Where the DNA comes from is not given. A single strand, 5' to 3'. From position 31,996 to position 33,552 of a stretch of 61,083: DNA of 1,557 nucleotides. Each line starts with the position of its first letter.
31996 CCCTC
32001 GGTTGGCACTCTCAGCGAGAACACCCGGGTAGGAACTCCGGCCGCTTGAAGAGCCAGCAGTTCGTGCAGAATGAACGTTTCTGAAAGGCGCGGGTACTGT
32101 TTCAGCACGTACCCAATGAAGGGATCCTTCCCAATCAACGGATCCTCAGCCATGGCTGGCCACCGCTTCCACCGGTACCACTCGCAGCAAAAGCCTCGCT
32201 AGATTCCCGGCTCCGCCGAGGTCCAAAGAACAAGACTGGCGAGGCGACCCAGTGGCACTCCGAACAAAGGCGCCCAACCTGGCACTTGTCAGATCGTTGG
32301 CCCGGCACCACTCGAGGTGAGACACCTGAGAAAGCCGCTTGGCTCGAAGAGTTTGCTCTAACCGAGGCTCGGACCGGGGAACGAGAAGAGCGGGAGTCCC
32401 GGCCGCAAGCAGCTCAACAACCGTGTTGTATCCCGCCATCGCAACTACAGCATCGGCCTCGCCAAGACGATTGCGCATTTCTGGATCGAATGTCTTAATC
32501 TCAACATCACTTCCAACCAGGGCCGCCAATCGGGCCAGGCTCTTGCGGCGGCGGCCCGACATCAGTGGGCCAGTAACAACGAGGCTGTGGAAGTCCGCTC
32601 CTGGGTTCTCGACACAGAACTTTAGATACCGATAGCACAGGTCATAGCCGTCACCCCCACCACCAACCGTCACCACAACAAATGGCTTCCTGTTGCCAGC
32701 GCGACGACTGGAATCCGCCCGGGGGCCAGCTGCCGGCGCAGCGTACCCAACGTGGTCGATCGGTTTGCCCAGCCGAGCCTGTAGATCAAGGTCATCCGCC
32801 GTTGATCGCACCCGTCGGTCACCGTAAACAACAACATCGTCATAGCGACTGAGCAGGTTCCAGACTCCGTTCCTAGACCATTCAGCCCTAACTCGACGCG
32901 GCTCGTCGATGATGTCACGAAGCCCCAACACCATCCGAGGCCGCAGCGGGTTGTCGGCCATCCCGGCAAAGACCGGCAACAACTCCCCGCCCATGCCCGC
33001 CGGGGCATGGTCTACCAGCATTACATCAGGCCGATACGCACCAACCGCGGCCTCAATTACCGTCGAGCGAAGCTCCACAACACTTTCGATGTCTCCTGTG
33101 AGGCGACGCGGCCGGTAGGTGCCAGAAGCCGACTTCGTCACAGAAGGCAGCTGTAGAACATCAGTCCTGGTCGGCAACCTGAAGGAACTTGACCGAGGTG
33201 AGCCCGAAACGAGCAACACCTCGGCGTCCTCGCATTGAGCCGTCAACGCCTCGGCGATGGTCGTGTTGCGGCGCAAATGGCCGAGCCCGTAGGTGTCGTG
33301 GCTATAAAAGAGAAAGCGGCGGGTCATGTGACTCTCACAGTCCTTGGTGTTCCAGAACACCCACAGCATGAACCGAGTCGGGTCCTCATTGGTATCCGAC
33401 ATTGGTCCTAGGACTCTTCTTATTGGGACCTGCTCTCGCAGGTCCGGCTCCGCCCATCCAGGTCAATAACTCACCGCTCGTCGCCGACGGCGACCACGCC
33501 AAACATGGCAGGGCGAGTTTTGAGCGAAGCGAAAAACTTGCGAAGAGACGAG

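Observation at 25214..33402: Seven-gene translationally coupled operon: 3 glycosyltransferases, MsbA-like exporter, 2 paralogous APH-fold kinases, terminal ECF sigma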

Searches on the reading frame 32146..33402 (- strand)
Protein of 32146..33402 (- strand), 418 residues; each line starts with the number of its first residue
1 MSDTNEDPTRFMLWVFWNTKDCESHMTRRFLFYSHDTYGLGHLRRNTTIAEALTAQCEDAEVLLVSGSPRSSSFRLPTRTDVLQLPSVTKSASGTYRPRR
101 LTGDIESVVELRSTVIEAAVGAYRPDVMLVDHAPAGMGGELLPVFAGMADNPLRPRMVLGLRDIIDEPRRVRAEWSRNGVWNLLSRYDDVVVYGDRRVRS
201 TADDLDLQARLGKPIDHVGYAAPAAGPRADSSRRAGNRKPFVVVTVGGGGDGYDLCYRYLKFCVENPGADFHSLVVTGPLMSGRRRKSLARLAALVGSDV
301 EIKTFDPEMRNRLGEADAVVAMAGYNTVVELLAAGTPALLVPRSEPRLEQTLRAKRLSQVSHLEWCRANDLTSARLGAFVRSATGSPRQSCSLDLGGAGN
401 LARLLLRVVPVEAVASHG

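Call 3: search_protein_families(library=pfam, proteins=[window:32146-33402:-], max_evalue=0.01)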
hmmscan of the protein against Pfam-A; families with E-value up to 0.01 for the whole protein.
window:32146-33402:- (418 aa): 2 families
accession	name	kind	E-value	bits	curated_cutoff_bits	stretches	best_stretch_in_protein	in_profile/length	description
PF04101.22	Glyco_tran_28_C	-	1.7e-10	41.6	22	1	288-380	48-137/166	Glycosyltransferase family 28 C-terminal domain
PF13528.12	Glyco_trans_1_3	-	0.00073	19.2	25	1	313-381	252-319/322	Glycosyl transferase family 1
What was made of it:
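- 32146..33327 (-): GT1: a GT-B glycosyltransferase of the GT1/GT28 type (393 aa with the revised start). It carries the invariant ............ N-terminal motif. Pfam PF04101 (call 3).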

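Call 4: search_protein_families(library=ncbifam, proteins=[window:32146-33402:-], max_evalue=0.001)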
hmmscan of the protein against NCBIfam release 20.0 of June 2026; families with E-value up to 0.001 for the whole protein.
window:32146-33402:- (418 aa): 5 families
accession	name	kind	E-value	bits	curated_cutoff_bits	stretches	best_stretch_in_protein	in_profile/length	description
TIGR01133.1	murG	equivalog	2e-06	27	250.25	1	245-360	187-300/353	undecaprenyldiphospho-muramoylpentapeptide beta-N-acetylglucosaminyltransferase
TIGR00661.1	MJ1255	subfamily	2.4e-06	27.1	195.9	1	298-362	229-293/321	MJ1255/VC2487 family glycosyltransferase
TIGR01426.2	MGT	subfamily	8.8e-06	25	260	1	299-381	277-355/393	macrolide family glycosyltransferase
TIGR03590.1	PseG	equivalog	0.00027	20.7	153.55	0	242-344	174-270/280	UDP-2,4-diacetamido-2,4,6-trideoxy-beta-L-altropyranose hydrolase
NF041548.1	PssE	equivalog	0.00085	19.3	120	0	299-346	42-89/146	PssE/Cps14G family polysaccharide biosynthesis glycosyltransferase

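Call 20: search_solved_structures(query=window:32146-33402:-, max_evalue=1)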
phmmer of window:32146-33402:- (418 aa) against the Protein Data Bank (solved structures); distinct sequences matched with E-value up to 1: 9.
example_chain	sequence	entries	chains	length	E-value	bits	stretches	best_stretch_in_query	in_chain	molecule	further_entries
7d1i_A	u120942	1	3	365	0.0077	18.3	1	299-376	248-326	UDP-N-acetylglucosamine--N-acetylmuramyl-(pentapeptide) pyrophosphoryl-undecaprenol N-acet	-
1f0k_A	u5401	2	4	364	0.0091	18.1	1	232-353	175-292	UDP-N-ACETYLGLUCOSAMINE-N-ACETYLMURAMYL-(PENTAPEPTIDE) PYROPHOSPHORYL-UNDECAPRENOL N-ACETY | UDP-N-acetylglucosamine--N-acetylmuramyl-(pentapeptide) pyrophospho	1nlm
7vlb_A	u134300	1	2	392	0.012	17.7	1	307-387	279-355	UDP-glycosyltransferase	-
4wyi_A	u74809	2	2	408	0.013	17.6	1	226-340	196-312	Monogalactosyldiacylglycerol synthase 1, chloroplastic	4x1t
3s2u_A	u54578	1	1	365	0.02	17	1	292-345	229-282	UDP-N-acetylglucosamine--N-acetylmuramyl-(pentapeptide) pyrophosphoryl-undecaprenol N-acet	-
1f2n_A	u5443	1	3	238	0.24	13.5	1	35-96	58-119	CAPSID PROTEIN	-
1xx6_A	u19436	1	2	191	0.63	12.1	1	275-323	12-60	Thymidine kinase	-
5w8s_A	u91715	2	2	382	0.88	11.6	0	271-347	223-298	Lipid-A-disaccharide synthase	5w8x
5w8n_A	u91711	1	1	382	0.96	11.5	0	272-347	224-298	Lipid-A-disaccharide synthase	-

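Call 41: search_protein_families(library=padloc, proteins=[window:32146-33402:-], max_evalue=0.001)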
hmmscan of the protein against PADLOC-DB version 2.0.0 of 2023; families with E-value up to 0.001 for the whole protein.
window:32146-33402:- (418 aa): 0 families

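Call 70: search_solved_structures(query=A2, max_evalue=0.01)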
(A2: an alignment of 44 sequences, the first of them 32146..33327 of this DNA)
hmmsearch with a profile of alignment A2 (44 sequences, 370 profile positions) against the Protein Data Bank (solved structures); distinct sequences matched with E-value up to 0.01: 11.
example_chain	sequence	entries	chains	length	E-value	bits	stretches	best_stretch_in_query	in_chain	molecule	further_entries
1f0k_A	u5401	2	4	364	4.9e-10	42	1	210-350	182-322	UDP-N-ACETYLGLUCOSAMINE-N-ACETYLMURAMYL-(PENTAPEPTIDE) PYROPHOSPHORYL-UNDECAPRENOL N-ACETY | UDP-N-acetylglucosamine--N-acetylmuramyl-(pentapeptide) pyrophospho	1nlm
7d1i_A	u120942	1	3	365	3.9e-09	39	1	204-351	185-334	UDP-N-acetylglucosamine--N-acetylmuramyl-(pentapeptide) pyrophosphoryl-undecaprenol N-acet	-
6kqw_A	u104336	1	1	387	2.3e-08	36.5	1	96-353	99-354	Uncharacterized UDP-glucosyltransferase YjiC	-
6kqx_A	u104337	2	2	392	2.3e-08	36.4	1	96-353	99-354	Uncharacterized UDP-glucosyltransferase YjiC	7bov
7vlb_A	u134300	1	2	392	7.3e-08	34.8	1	123-353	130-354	UDP-glycosyltransferase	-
2iya_A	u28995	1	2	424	5.7e-07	31.9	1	206-351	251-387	OLEANDOMYCIN GLYCOSYLTRANSFERASE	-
10zg_A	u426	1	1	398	1.2e-05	27.5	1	144-352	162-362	Glycosyl transferase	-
3ia7_A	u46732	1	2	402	0.00023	23.3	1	155-358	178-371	CalG4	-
8h5d_A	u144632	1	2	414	0.00039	22.5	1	275-357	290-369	Glycosyltransferase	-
7vm0_A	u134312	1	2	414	0.0016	20.5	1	276-356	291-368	Glycosyl transferase family 1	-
3s2u_A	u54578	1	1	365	0.0033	19.5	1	250-352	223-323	UDP-N-acetylglucosamine--N-acetylmuramyl-(pentapeptide) pyrophosphoryl-undecaprenol N-acet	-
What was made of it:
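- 32146..33327 (-): Profile against PDB: MurG 4.9e-10, YjiC, OleD (call 70).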

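Call 80: find_homologous_proteins(query=window:32146-33327:-, max_evalue=1e-20)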
Query window:32146-33327:- (393 aa): 1230 proteins with E <= 1e-20 among 8000 candidates; the best 120 are listed.
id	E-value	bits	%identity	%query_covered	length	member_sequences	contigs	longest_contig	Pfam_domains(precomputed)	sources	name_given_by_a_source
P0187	3.8e-257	870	100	100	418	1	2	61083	PF04101.23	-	-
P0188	2.3e-145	502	61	99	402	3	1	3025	PF04101.23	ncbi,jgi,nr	ncbi:MAG: hypothetical protein GXP35_09795 [Actinobacteria bacterium]|nr:hypothetical protein [Actin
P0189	2.4e-145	502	60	99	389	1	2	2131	PF04101.23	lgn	-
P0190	1.8e-144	500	61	100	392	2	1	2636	PF04101.23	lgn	-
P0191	2.6e-144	499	59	100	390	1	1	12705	PF04101.23,PF06722.19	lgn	-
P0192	4.1e-144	498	60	100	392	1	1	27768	PF04101.23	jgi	-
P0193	9.8e-132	458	57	100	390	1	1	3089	PF04101.23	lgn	-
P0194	1.3e-122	428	53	100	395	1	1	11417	PF04101.23,PF06722.19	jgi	-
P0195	9.4e-122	425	56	89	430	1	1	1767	PF04101.23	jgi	-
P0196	1.2e-120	421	53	100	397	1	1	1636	PF04101.23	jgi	-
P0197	8.4e-107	376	49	97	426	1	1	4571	PF04101.23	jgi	jgi:predicted glycosyltransferase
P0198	3.3e-106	374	51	94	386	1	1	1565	PF04101.23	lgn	-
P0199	3.5e-106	374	50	98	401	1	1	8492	PF04101.23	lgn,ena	-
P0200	3.4e-104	367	51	94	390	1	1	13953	PF04101.23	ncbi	-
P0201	3.5e-104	367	49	99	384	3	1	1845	PF04101.23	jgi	-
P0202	5.7e-104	366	50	96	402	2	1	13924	PF04101.23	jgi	jgi:predicted glycosyltransferase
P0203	1.8e-103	365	49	92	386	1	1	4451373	PF04101.23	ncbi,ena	-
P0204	1.9e-102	361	49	96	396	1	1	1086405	PF04101.23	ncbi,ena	-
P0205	3.2e-102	360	50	96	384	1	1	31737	PF04101.23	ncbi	-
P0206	5.3e-102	360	49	96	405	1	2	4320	PF04101.23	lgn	-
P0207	5.8e-102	360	49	96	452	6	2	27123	PF04101.23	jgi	jgi:predicted glycosyltransferase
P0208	8.2e-102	359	49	95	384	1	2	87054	PF04101.23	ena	-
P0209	9.4e-102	359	49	96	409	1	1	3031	PF04101.23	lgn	-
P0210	1.1e-101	359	50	96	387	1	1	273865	PF04101.23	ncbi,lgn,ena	-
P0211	1.8e-101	358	52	90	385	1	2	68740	PF04101.23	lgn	-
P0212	2.9e-101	357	49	99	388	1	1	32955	PF04101.23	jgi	jgi:predicted glycosyltransferase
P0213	3.9e-101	357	49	99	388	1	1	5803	PF04101.23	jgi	jgi:predicted glycosyltransferase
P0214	4.0e-101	357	47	96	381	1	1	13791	PF04101.23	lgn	-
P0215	4.9e-101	357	50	96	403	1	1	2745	PF04101.23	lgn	-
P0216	6.7e-101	356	50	95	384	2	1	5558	PF04101.23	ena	-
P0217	1.7e-100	355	50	96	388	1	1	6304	PF04101.23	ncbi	-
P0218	1.7e-100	355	49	96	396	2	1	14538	PF04101.23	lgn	-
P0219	3.3e-100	354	48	96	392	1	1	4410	PF04101.23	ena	-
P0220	3.8e-100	354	47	99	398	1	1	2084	PF04101.23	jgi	jgi:predicted glycosyltransferase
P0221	5.9e-100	353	49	94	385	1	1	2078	PF04101.23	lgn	-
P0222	7.8e-100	353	49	96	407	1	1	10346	PF04101.23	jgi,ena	-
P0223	9.1e-100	352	48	96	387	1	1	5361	PF04101.23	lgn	-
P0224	9.6e-100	352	47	99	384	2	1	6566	PF04101.23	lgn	-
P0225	1.0e-99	352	48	95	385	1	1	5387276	PF04101.23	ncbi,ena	-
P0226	1.2e-99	352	48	99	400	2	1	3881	PF04101.23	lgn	-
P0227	1.7e-99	352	48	96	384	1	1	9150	PF04101.23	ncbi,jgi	-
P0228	2.4e-99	351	50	94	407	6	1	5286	PF04101.23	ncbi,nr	ncbi:MAG: hypothetical protein KDB16_17265 [Acidimicrobiales bacterium]|nr:hypothetical protein [Aci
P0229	2.5e-99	351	49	94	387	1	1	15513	PF04101.23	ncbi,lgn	-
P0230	2.5e-99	351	50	90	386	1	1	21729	PF04101.23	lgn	-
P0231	4.1e-99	350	48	97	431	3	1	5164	PF04101.23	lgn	-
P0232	4.3e-99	350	50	96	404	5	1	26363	PF04101.23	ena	-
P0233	5.4e-99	350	49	93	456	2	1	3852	PF04101.23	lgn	-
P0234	6.7e-99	350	48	95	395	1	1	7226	PF04101.23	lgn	-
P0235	7.9e-99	349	46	97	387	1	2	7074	PF04101.23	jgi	jgi:predicted glycosyltransferase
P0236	9.3e-99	349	48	96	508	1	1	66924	PF04101.23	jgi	jgi:predicted glycosyltransferase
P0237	9.5e-99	349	48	99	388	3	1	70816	PF04101.23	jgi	jgi:predicted glycosyltransferase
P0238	1.1e-98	349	45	99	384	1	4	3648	PF04101.23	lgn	-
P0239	1.1e-98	349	48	96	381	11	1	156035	PF04101.23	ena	-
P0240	2.2e-98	348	50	94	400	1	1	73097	PF04101.23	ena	-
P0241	2.4e-98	348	49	95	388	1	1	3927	PF13528.13,PF04101.23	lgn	-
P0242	3.5e-98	347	49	96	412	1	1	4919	PF04101.23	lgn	-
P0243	4.9e-98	347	47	96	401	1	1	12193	PF04101.23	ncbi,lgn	-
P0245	6.9e-98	346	48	91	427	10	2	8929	PF04101.23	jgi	jgi:predicted glycosyltransferase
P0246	8.6e-98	346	50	96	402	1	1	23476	PF04101.23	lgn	-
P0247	9.1e-98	346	48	95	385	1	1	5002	PF04101.23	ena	-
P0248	9.8e-98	346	48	96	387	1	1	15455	PF04101.23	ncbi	-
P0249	1.1e-97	346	49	96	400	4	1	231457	PF04101.23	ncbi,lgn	ncbi:MAG: glycosyltransferase family protein [Acidimicrobiales bacterium]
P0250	1.2e-97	345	47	96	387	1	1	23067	PF04101.23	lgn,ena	-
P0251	1.3e-97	345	47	96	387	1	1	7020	PF04101.23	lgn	-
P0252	1.8e-97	345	48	96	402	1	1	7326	PF04101.23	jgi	jgi:predicted glycosyltransferase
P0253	2.2e-97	345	49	96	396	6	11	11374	PF04101.23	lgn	-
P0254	3.2e-97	344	48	94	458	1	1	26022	PF04101.23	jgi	jgi:predicted glycosyltransferase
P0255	3.2e-97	344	46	96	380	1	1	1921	PF04101.23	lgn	-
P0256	3.6e-97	344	47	96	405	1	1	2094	PF04101.23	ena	-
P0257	3.8e-97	344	46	96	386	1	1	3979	PF04101.23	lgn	-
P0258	4.2e-97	344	49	94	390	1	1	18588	PF04101.23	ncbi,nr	ncbi:MAG TPA: glycosyltransferase [Acidimicrobiales bacterium]|nr:glycosyltransferase [Acidimicrobia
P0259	6.8e-97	343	47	96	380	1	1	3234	PF04101.23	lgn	-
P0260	8.8e-97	343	48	94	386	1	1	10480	PF04101.23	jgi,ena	-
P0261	9.7e-97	342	49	94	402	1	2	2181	PF04101.23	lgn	-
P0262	1.2e-96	342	48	96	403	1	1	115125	PF04101.23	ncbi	ncbi:MAG: glycosyltransferase family protein [Acidimicrobiales bacterium]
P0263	1.2e-96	342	48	96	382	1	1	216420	PF04101.23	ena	-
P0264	1.6e-96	342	47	99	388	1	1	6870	PF04101.23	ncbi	-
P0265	1.9e-96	342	48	98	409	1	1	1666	PF04101.23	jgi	jgi:predicted glycosyltransferase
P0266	2.3e-96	341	47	95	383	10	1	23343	PF04101.23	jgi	-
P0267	2.3e-96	341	48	96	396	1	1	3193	PF04101.23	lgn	-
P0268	2.8e-96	341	47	92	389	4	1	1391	PF04101.23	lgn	-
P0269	3.9e-96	340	46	97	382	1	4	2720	PF04101.23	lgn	-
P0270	4.0e-96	340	51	90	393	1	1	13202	PF04101.23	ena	-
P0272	5.3e-96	340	48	94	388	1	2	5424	PF04101.23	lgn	-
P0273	5.4e-96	340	47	95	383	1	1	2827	PF04101.23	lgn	-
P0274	5.7e-96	340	46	96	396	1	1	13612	PF04101.23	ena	-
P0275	7.2e-96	340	49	96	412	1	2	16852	PF04101.23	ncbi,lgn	-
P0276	7.6e-96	340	46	96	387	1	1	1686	PF04101.23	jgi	jgi:predicted glycosyltransferase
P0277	1.9e-95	338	47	96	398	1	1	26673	PF04101.23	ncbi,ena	-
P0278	3.2e-95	337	47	95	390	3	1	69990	PF04101.23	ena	-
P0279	4.9e-95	337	47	96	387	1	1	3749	PF04101.23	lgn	-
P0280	6.0e-95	337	48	97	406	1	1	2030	PF04101.23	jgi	jgi:predicted glycosyltransferase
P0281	7.2e-95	336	46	96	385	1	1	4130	PF04101.23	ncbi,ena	-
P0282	7.3e-95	336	45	99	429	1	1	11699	PF04101.23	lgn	-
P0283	8.1e-95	336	51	96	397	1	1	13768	PF04101.23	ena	-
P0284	1.2e-94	336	47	95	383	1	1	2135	PF04101.23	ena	-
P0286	5.1e-94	333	48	97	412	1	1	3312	PF04101.23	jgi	jgi:predicted glycosyltransferase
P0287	5.5e-94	333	49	89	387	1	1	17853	PF04101.23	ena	-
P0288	8.7e-94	333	49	90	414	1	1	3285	PF04101.23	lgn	-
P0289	1.0e-93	332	45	97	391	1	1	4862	PF04101.23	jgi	jgi:predicted glycosyltransferase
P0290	1.1e-93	332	46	96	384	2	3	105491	PF04101.23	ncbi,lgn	-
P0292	5.9e-93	330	47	96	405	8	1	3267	PF04101.23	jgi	jgi:predicted glycosyltransferase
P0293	6.3e-93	330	46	96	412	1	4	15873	PF04101.23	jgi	jgi:predicted glycosyltransferase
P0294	6.7e-93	330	47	96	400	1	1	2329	PF04101.23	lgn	-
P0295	7.4e-93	330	47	98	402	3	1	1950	PF04101.23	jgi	jgi:predicted glycosyltransferase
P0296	8.6e-93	329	45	93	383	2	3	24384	PF04101.23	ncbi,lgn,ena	-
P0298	1.2e-92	329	48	97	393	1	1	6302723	PF04101.23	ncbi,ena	-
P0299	1.7e-92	329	48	93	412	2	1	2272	PF04101.23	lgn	-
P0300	1.7e-92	328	47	96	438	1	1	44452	PF04101.23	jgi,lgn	-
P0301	2.0e-92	328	46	97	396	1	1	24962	PF04101.23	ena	-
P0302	2.4e-92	328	46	98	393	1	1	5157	PF04101.23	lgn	-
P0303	3.1e-92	328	46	99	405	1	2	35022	PF04101.23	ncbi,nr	ncbi:MAG: hypothetical protein KY454_03705 [Actinobacteria bacterium]|nr:hypothetical protein [Actin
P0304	3.5e-92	327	50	91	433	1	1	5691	PF04101.23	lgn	-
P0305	5.5e-92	327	46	94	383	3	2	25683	PF04101.23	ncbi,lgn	-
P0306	6.3e-92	327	48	97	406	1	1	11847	PF04101.23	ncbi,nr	ncbi:MAG: hypothetical protein KY447_07175 [Actinobacteria bacterium]|nr:hypothetical protein [Actin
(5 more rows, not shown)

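Call 87: predict_structure(alignment_id=A5)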
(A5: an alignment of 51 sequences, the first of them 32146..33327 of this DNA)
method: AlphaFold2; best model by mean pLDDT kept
length: 393 residues; sequences in the alignment: 51
mean_pLDDT: 92.4   pTM: 0.90
mean pLDDT of the five models: 92.4, 92.2, 91.5, 91.0, 91.0
residues with pLDDT >= 90: 320; 70-90: 52; 50-70: 19; < 50: 2
segments of 3 or more residues with pLDDT < 50: none
pLDDT, mean of each block of 10 residues (from residue 1): 94 80 97 97 86 96 84 92 97 97 97 95 94 97 96 95 98 98 98 93 66 90 84 97 92 91 96 92 91 95 95 93 93 98 96 96 95 98 75 48
secondary structure, 60 per line:
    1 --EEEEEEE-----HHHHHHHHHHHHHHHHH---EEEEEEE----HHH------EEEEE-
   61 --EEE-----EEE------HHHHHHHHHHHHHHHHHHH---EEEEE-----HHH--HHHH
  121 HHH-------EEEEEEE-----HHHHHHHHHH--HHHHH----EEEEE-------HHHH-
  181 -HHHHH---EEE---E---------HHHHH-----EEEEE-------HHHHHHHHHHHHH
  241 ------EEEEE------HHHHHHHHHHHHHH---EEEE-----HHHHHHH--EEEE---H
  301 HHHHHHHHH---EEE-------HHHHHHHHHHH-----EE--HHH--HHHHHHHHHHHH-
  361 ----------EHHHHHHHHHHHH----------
elements in order: E3-9 H15-31 E35-41 E55-59 E63-65 E71-73 H80-98 E102-106 H117-123 E131-137 H143-152 H155-159 E164-168 H176-179 H182-186 E190-192 H206-210 E216-220 H228-240 E247-251 H258-271 E275-278 H284-290 E293-296 H300-309 E313-315 H323-333 H348-359 H372-383
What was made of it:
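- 32146..33327 (-): AF2 model pLDDT 92.4 (call 87).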

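Call 92: fold_search(model_id=the predicted structure, library=pdb)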
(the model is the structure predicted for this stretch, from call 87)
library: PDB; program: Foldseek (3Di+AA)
matches with E <= 10: 1763; with E <= 0.001: 521
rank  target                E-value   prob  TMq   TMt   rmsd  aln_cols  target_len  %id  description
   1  7xx4_A                1.9e-14  1.00  0.58  0.58   8.2       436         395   17  designed glycosyltransferase (released 2023-06-14)
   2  2iya_A                2.8e-14  1.00  0.61  0.61   8.0       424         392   18  The crystal structure of macrolide glycosyltransferases: A blueprint for antibiotic engineering (released 2007-03-27)
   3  2iya_B                4.4e-14  1.00  0.60  0.61   7.9       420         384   18  The crystal structure of macrolide glycosyltransferases: A blueprint for antibiotic engineering (released 2007-03-27)
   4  7xx4_B                5.3e-14  1.00  0.59  0.59   8.2       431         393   17  designed glycosyltransferase (released 2023-06-14)
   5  6j31_A                1.3e-13  1.00  0.63  0.64   6.0       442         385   18  Crystal Structure Analysis of the Glycotransferase of kitacinnamycin (released 2020-01-15)
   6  2iyf_B                1.5e-13  1.00  0.54  0.54   7.6       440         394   18  The crystal structure of macrolide glycosyltransferases: A blueprint for antibiotic engineering (released 2007-03-27)
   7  8j2v                  2.3e-13  1.00  0.65  0.56   7.7       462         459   13  Glucosyl transferase NbUGT72AY1 co-crystallized with Scopoletin (released 2024-04-17)
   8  8hjk                  3.3e-13  1.00  0.64  0.59   8.1       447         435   13  Crystal structure of glycosyltransferase SgUGT94-289-3 in complex with SIA, state 1 (released 2024-05-29)
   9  6j31_B                3.9e-13  1.00  0.60  0.60   7.4       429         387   19  Crystal Structure Analysis of the Glycotransferase of kitacinnamycin (released 2020-01-15)
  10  6j32_C                4.3e-13  1.00  0.57  0.59   7.4       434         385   16  Crystal Structure Analysis of the Glycotransferase of kitacinnamycin (released 2020-01-15)
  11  9ksz                  6.9e-13  1.00  0.62  0.62   6.8       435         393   15  Complex structure of PcApiGT/UDP (released 2025-06-25)
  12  6j31_C                8.6e-13  1.00  0.60  0.61   7.3       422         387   17  Crystal Structure Analysis of the Glycotransferase of kitacinnamycin (released 2020-01-15)
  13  4m83_MODEL_1_B        9.1e-13  1.00  0.53  0.53   8.7       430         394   17  Ensemble refinement of protein crystal structure (2IYF) of macrolide glycosyltransferases OleD complexed with  (released 2013-09-11)
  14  3oth_B                1.1e-12  1.00  0.56  0.57   8.6       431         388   17  Crystal Structure of CalG1, Calicheamicin Glycostyltransferase, TDP and calicheamicin alpha3I bound form (released 2010-12-15)
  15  7d1i_C                1.2e-12  1.00  0.58  0.65   7.1       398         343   14  Crystal structure of acinetobacter baumannii MurG (released 2021-07-14)
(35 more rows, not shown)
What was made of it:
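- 32146..33327 (-): Foldseek: macrolide and natural-product GTs, plant UGTs and MurG (call 92).
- On GT28 MurG: The fold and C-terminal domain are similar (calls 70, 92), but the gene context differs.
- GT1 hits MurG and GT1-family UGTs (calls 70, 92). GT1's best structural matches are the macrolide glycosyltransferases OleI/OleD, the kitacinnamycin and calicheamicin GTs, and plant UGTs (call 92). GT1 matches MurG, a lipid-linked acceptor enzyme, about as well (calls 70, 92).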
